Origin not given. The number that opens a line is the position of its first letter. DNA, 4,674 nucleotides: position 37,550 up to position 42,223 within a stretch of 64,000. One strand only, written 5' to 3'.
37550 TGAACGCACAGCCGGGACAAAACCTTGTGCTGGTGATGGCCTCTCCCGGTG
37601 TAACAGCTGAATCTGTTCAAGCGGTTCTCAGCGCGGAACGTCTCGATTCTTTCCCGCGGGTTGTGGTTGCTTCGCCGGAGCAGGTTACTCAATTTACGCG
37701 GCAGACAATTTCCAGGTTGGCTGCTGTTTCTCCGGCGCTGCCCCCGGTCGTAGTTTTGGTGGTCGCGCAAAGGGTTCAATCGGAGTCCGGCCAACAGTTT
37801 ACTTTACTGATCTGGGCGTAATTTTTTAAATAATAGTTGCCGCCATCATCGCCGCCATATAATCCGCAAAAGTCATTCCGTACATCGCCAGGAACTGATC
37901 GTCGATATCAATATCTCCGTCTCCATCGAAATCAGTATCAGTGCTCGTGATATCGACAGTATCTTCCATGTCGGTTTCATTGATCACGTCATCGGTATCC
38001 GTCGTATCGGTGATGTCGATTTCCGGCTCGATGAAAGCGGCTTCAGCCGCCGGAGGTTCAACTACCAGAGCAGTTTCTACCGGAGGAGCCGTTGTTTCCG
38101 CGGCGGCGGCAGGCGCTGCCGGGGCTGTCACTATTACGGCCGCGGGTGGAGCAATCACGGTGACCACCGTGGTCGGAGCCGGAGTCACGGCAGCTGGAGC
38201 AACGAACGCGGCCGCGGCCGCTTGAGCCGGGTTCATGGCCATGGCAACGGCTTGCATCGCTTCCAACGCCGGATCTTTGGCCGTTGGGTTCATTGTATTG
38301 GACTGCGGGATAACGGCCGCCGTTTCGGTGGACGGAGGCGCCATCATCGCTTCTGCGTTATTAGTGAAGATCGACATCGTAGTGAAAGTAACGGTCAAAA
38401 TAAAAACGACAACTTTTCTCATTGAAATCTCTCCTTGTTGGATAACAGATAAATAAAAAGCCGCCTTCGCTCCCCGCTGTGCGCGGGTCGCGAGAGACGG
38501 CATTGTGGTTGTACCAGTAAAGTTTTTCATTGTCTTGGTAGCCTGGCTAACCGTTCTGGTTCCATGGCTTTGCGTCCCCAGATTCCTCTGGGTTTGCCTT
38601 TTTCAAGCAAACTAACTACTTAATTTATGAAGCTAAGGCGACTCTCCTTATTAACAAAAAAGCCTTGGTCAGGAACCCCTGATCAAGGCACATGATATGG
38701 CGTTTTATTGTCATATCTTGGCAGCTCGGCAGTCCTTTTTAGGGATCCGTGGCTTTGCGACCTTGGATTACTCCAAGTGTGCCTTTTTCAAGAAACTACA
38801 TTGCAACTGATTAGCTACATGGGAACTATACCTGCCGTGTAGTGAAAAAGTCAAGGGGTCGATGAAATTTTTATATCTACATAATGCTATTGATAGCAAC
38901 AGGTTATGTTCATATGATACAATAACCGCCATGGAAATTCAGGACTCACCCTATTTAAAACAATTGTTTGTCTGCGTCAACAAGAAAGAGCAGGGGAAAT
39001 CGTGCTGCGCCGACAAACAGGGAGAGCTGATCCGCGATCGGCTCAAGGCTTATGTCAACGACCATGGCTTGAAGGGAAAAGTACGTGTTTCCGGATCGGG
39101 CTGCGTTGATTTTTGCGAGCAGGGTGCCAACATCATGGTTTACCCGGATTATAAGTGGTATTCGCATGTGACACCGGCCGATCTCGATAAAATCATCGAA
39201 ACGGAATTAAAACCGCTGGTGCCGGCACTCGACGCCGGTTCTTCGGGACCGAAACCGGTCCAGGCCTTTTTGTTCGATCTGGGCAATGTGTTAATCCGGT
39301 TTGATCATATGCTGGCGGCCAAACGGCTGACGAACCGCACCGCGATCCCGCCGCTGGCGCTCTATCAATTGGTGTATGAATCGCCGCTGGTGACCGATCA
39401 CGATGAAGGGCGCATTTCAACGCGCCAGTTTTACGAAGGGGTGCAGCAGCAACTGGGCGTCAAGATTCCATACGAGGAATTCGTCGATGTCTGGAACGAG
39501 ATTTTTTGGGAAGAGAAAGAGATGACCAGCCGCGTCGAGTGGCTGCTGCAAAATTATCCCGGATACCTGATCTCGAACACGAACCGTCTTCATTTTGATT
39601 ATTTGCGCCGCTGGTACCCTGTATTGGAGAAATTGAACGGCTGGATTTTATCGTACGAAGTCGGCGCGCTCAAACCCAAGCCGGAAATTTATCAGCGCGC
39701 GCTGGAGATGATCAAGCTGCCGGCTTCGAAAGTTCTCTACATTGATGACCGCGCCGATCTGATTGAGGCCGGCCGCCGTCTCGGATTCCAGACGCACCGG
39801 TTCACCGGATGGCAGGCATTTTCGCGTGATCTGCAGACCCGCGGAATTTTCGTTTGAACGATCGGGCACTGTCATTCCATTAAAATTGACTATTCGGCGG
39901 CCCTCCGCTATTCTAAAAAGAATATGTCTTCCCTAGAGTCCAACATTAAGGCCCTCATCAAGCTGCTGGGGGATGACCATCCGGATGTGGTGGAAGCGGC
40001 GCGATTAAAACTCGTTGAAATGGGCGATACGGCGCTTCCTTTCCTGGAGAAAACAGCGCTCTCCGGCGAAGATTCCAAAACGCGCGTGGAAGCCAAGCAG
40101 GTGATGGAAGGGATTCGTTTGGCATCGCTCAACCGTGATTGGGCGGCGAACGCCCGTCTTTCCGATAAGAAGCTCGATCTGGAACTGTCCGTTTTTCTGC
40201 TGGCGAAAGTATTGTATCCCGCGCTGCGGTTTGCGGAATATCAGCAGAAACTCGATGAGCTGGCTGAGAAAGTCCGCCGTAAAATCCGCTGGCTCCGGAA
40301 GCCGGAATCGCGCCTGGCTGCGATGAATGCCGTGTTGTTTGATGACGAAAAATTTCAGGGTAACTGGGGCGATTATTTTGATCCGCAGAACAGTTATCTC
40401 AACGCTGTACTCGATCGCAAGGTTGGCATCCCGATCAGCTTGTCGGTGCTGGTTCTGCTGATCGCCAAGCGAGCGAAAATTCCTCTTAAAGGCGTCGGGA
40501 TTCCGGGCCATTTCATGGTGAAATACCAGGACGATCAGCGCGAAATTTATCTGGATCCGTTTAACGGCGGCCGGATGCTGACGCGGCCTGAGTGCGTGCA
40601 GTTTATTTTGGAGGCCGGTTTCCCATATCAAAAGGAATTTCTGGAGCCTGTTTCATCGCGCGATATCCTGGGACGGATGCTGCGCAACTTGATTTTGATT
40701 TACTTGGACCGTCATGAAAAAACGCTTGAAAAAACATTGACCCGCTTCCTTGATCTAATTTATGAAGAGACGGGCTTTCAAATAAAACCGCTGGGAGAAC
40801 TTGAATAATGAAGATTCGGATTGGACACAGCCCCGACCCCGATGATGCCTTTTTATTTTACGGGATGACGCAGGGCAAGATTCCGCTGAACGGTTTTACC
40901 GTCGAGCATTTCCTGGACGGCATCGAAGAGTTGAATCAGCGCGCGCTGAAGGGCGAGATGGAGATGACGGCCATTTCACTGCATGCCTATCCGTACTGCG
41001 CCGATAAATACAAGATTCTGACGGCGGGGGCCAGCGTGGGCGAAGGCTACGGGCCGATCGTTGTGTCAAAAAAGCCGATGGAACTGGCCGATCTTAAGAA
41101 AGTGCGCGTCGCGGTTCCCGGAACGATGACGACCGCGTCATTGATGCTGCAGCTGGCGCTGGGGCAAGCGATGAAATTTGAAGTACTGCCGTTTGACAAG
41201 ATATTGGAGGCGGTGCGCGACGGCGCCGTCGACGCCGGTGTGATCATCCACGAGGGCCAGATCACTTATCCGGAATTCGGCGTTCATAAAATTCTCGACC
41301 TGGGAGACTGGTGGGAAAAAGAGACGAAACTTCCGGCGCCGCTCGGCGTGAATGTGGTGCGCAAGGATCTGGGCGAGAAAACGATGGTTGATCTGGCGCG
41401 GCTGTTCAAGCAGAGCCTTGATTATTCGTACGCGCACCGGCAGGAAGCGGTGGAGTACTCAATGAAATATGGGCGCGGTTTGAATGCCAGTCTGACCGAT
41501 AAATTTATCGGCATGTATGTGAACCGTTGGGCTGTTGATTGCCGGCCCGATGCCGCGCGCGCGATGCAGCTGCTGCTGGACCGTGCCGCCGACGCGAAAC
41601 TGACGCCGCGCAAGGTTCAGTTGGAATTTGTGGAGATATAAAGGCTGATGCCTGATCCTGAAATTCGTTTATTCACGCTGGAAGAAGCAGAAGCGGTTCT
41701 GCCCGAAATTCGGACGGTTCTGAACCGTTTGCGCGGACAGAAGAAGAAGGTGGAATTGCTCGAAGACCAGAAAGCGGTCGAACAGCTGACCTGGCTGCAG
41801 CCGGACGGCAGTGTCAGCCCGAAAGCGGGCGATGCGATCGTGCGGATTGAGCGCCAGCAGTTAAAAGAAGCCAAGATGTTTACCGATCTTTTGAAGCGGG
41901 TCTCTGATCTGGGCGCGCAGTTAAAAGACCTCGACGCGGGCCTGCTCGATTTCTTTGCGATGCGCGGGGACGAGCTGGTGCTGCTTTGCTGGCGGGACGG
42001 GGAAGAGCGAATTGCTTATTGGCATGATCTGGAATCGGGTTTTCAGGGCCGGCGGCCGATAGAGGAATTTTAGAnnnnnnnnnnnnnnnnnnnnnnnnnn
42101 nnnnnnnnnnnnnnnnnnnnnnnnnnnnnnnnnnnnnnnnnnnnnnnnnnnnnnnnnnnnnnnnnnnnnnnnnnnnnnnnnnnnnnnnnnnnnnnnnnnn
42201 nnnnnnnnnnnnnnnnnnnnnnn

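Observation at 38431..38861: Tandemly duplicated ~65-bp motif with a covarying hairpin in a 440-bp divergent intergenic region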

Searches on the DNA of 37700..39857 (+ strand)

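Call 36: search_rna_families(source=window, start=37700, end=39000, threshold=evalue, max_evalue=10)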
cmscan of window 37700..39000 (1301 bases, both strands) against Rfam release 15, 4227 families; matches with E-value up to 10: 6.
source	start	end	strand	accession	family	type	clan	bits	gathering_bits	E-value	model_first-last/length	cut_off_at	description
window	38533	38607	-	RF03167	c-di-GMP-I-GGC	Cis-reg; riboswitch;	CL00126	66.2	59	3.9e-15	1-80/80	no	c-di-GMP-I-GGC riboswitch aptamer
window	38716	38792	-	RF03167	c-di-GMP-I-GGC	Cis-reg; riboswitch;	CL00126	65.1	59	8.3e-15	1-80/80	no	c-di-GMP-I-GGC riboswitch aptamer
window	38644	38689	-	RF03128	L31-Coriobacteria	Cis-reg; leader;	CL00118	20.9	33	1.4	1-33/33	no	L31-Coriobacteria ribosomal protein leader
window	37972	38039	+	RF03745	mir-2063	Gene; miRNA;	-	16.8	100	8.5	1-77/77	no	mir-2063 microRNA precursor family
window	38688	38720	-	RF03676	MIR5148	Gene; miRNA;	-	16.1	93.5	7.1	1-78/78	no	MIR5148 microRNA precursor family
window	38091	38155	+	RF01390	isrG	Gene; sRNA;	-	9.6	100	6.9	129-205/279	no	isrG Hfq binding RNA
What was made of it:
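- Tried and rejected: Low-threshold Rfam scan of 37700-39000: no further credible RNA and no third aptamer (call 36).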

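Call 38: search_rna_families(sources=[L003, L004, L005, L006], threshold=gathering)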
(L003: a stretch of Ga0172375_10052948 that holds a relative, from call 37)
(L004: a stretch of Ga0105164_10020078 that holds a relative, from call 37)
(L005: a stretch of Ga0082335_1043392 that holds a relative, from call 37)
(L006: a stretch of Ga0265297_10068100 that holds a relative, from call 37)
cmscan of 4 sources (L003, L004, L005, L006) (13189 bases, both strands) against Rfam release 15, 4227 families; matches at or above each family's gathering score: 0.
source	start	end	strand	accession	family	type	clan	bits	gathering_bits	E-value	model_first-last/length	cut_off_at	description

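Call 42: search_rna_families(sources=[L007, L008], threshold=gathering, show_alignments=4)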
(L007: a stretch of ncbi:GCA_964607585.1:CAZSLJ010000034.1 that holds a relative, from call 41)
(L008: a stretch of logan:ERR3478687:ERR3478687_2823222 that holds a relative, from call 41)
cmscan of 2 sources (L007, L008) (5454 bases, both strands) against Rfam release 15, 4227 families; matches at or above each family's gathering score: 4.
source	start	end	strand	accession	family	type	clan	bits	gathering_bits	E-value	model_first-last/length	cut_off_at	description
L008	222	296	+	RF03167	c-di-GMP-I-GGC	Cis-reg; riboswitch;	CL00126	71.2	59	6e-16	1-80/80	no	c-di-GMP-I-GGC riboswitch aptamer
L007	3816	3890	+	RF03167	c-di-GMP-I-GGC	Cis-reg; riboswitch;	CL00126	70.1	59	1.2e-15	1-80/80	no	c-di-GMP-I-GGC riboswitch aptamer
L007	3639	3716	+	RF03167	c-di-GMP-I-GGC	Cis-reg; riboswitch;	CL00126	64.9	59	4e-14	1-80/80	no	c-di-GMP-I-GGC riboswitch aptamer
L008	45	122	+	RF03167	c-di-GMP-I-GGC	Cis-reg; riboswitch;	CL00126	64.3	59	6e-14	1-80/80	no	c-di-GMP-I-GGC riboswitch aptamer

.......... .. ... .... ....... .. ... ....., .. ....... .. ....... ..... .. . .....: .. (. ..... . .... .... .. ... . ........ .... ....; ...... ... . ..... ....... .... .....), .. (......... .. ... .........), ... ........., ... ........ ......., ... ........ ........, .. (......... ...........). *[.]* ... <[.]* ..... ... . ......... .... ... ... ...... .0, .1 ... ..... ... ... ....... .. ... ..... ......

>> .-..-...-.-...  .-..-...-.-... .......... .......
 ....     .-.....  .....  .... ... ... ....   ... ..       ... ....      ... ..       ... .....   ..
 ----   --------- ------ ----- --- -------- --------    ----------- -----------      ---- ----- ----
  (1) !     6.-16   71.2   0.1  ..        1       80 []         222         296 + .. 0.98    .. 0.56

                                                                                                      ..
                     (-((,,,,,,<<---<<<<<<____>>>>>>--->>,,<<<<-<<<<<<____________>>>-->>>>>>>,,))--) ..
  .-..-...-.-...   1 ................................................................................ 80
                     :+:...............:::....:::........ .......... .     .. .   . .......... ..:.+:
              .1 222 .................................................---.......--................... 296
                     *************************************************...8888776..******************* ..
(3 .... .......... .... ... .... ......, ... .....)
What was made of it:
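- On c-di-GMP-I (GEMM-I) riboswitch clan: The orthologs score 64-71 bits (call 42).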

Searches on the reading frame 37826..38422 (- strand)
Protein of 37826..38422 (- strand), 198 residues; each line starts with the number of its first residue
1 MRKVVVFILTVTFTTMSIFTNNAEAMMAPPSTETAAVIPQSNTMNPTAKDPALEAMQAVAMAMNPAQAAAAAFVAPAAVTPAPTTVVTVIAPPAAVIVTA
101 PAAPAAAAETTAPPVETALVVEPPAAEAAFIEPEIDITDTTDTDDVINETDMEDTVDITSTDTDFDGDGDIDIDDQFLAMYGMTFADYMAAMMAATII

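Call 13: search_protein_families(library=pfam, proteins=[window:37826-38422:-], max_evalue=0.01)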
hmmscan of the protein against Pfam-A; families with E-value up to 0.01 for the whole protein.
window:37826-38422:- (198 aa): 0 families
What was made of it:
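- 37826..38422 (-): The regulated gene. It encodes a 198-aa protein with a signal-peptide-like N-terminus, an Ala/Pro/Thr/Val-rich middle and a very acidic C-terminal half (pI 4.05; 29 D+E against 3 K+R). No Pfam family (call 13).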

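Call 20: find_encoding_contigs(protein=window:37826-38422:-, flank=3000, max_places=6)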
Protein window:37826-38422:- (198 aa): 2 contigs read that carry it; 2 places shown.
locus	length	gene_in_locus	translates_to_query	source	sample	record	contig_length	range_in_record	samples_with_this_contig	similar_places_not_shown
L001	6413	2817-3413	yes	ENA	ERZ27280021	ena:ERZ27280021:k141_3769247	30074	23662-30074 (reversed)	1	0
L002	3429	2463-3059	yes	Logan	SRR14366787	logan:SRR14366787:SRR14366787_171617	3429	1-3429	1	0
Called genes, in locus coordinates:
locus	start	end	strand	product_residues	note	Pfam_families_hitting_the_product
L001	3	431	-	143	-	?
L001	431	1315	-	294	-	PF13369:Transglut_core2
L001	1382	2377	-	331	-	PF00702:Hydrolase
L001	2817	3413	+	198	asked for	-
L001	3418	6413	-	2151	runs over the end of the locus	-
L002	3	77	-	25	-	?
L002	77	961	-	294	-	PF13369:Transglut_core2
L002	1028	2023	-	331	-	PF00702:Hydrolase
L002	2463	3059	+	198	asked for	-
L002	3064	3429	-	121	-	?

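Call 21: find_homologous_proteins(query=window:37826-38422:-, max_evalue=0.001)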
Query window:37826-38422:- (198 aa): 1 proteins with E <= 0.001 among 8000 candidates.
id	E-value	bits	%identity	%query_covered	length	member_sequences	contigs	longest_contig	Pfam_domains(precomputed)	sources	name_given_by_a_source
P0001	2.1e-109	381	100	100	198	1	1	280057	-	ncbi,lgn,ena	-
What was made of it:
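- Tried and rejected: The word-indexed search found only the protein itself (call 21).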

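Call 22: find_related_loci(query=window:37826-38422:-, collection=genome_contigs, flank=3000)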
Query window:37826-38422:- (198 aa) in genome_contigs; peptide patterns used: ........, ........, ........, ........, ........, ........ (x = any residue, [..] = any of these).
600 stretches matched a pattern, but none encodes a relative of the query by tblastn (E <= 1e-3).
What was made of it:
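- Tried and rejected: The scan of species-representative genomes found nothing (call 22).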

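Call 24: list_cluster_members(proteins=[P0001])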
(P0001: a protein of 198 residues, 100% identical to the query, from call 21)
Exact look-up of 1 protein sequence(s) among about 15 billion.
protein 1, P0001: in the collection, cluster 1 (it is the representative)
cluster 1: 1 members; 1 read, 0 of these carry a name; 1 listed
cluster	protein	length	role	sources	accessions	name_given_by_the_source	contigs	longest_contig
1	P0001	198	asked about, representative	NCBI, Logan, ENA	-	-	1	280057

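Call 39: search_protein_representatives(protein=window:37826-38422:-)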
Query: 198 residues. Proteins with E-value up to 0.001 (for the whole library): 2; up to 1e-10: 2; up to 1e-30: 1. The best 2 are listed.
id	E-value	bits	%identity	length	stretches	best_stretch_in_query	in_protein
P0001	6.8e-110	380.9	100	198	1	1-198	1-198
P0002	1.0e-16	77.7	54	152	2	1-97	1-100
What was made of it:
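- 37826..38422 (-): One relative among 1.84 billion representatives (call 39).
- Tried and rejected: The exhaustive HMMER search found one relative (call 39), which led to the ortholog locus.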

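Call 41: find_encoding_contigs(protein=P0002, flank=4000, max_places=6)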
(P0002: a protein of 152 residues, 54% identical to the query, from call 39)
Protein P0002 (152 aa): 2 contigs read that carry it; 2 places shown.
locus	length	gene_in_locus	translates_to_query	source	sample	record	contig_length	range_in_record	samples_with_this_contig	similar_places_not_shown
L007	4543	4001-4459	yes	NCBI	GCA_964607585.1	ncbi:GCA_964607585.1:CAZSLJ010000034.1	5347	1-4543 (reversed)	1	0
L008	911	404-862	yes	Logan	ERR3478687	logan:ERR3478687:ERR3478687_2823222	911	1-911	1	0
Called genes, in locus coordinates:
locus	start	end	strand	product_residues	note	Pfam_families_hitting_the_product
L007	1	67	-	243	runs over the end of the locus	PF00106:adh_short, PF08659:KR, PF23441:SDR (faint), PF13561:adh_short_C2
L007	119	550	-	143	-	PF09969:DUF2203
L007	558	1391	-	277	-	PF02621:VitK2_biosynth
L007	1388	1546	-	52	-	-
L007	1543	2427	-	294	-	PF13369:Transglut_core2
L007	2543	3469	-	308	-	PF00702:Hydrolase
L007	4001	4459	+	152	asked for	-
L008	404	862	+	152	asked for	-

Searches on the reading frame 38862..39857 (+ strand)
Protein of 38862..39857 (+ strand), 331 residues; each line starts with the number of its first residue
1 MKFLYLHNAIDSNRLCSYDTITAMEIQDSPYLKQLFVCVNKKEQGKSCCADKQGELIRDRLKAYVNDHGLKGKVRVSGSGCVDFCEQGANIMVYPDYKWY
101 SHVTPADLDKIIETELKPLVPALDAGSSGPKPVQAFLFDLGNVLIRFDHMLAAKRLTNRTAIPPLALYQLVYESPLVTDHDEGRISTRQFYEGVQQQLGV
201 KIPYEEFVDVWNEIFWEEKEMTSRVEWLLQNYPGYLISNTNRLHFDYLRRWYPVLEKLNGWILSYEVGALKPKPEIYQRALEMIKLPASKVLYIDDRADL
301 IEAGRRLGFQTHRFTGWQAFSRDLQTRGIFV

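Call 13: search_protein_families(library=pfam, proteins=[window:38862-39857:+], max_evalue=0.01)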
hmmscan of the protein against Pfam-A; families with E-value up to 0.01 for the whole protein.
window:38862-39857:+ (331 aa): 5 families
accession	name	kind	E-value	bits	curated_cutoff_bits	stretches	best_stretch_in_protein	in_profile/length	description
PF00702.32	Hydrolase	-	8e-10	39.9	26.4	1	134-308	2-191/191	haloacid dehalogenase-like hydrolase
PF13419.12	HAD_2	-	3.1e-05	24.6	23.8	1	230-311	94-175/178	Haloacid dehalogenase-like hydrolase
PF13242.12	Hydrolase_like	-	0.0026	18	22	1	271-311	4-45/75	HAD-hyrolase-like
PF07845.16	DUF1636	-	0.003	18.4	31.6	0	35-99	1-67/117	Protein of unknown function (DUF1636)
PF06999.17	Suc_Fer-like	-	0.004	17.7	34.9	1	30-117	94-180/191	Sucrase/ferredoxin-like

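Call 23: find_related_loci(query=window:38862-39857:+, collection=genome_contigs, flank=4000)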
Query window:38862-39857:+ (331 aa) in genome_contigs; peptide patterns used: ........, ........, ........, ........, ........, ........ (x = any residue, [..] = any of these).
90 stretches matched a pattern, but none encodes a relative of the query by tblastn (E <= 1e-3).
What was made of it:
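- Tried and rejected: The genome scan found nothing (call 23).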

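Call 37: find_related_loci(query=window:38862-39857:+, collection=metagenome_contigs, flank=3000)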
Query window:38862-39857:+ (331 aa) in metagenome_contigs; peptide patterns used: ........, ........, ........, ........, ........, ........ (x = any residue, [..] = any of these).
127 stretches matched a pattern; 4 encode a relative of the query (tblastn E <= 1e-3); 4 distinct loci.
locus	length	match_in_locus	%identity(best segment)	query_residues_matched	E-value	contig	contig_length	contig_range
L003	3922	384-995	36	129-329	3e-44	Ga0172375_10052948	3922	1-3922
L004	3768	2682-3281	39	133-329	2e-44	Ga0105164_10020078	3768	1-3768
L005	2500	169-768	36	133-329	7e-43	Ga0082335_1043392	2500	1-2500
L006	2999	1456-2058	36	133-329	3e-39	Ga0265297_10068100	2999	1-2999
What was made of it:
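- Tried and rejected: The metagenome scan found only four HAD-only relatives at 36-39% identity, none with a riboswitch (calls 37, 38).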

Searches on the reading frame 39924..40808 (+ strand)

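Call 32: search_protein_families(library=pfam, proteins=[window:39924-40808:+], max_evalue=0.001)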
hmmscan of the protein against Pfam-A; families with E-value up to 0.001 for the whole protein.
window:39924-40808:+ (294 aa): 2 families
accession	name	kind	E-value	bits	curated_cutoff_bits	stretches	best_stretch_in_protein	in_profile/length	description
PF13369.12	Transglut_core2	-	1.2e-50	171.5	23.5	1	105-254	2-155/155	Transglutaminase-like superfamily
PF13646.12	HEAT_2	-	0.00024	21.7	27.7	1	7-60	32-86/88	HEAT repeats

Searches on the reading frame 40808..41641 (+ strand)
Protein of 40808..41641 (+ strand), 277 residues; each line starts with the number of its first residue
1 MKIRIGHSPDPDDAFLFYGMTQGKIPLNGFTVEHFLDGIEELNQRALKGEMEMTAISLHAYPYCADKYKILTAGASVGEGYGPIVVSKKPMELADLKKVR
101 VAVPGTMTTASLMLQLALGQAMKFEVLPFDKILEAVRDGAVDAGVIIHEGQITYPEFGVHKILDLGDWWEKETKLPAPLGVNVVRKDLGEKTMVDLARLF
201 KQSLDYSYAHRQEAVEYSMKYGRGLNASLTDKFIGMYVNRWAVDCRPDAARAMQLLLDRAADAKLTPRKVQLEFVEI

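Call 32: search_protein_families(library=pfam, proteins=[window:40808-41641:+], max_evalue=0.001)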
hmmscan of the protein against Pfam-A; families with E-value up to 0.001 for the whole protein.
window:40808-41641:+ (277 aa): 1 family
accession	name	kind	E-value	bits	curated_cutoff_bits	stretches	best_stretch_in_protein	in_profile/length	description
PF02621.19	VitK2_biosynth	-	8.6e-75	251.9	26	1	3-261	1-251/252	Menaquinone biosynthesis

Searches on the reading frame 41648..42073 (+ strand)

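Call 32: search_protein_families(library=pfam, proteins=[window:41648-42073:+], max_evalue=0.001)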
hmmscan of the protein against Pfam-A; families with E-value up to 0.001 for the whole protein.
window:41648-42073:+ (141 aa): 1 family
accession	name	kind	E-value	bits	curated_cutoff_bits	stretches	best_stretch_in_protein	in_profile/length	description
PF09969.14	DUF2203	-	4e-31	108.7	24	1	7-138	1-122/122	Uncharacterized conserved protein (DUF2203)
